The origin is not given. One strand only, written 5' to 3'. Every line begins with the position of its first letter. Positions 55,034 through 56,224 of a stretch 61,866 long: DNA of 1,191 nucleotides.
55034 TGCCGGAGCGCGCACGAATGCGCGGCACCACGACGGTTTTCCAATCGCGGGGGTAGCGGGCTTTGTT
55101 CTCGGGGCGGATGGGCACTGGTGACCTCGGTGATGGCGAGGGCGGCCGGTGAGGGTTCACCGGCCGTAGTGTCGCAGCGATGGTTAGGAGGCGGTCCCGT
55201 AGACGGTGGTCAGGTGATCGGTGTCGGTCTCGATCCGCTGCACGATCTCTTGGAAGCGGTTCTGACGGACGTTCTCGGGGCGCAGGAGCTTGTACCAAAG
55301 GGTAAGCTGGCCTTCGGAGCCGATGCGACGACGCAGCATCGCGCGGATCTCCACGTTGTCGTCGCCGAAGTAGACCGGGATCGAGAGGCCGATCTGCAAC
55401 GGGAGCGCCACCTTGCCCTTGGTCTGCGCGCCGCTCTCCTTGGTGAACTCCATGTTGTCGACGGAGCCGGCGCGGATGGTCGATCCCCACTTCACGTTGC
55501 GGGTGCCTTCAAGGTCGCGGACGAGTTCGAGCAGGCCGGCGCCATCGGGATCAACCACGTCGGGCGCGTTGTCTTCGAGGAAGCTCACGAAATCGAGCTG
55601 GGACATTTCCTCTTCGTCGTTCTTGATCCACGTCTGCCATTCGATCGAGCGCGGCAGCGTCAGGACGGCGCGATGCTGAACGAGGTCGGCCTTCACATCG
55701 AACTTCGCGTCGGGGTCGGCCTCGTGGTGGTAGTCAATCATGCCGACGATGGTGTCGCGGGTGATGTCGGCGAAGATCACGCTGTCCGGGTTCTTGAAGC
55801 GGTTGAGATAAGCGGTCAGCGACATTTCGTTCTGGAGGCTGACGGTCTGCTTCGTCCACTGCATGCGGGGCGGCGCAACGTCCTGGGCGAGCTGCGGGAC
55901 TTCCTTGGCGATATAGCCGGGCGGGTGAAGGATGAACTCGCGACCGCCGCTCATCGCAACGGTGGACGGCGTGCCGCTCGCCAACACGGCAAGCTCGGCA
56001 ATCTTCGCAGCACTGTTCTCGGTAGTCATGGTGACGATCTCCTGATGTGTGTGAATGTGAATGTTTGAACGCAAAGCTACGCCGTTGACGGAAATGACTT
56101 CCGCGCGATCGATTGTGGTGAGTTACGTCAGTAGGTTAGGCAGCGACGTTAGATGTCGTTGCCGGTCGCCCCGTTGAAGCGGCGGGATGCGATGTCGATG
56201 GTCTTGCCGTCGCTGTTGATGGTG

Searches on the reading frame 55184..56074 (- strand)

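Call 26: search_protein_families(library=pfam, proteins=[window:55184-56074:-], max_evalue=0.01)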
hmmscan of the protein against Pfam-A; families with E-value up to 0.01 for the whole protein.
window:55184-56074:- (296 aa): 1 family
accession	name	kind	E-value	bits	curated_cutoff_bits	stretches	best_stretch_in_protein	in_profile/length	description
PF10065.14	DUF2303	-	1.9e-48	165.5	26.6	1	27-294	9-268/269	Uncharacterized conserved protein (DUF2303)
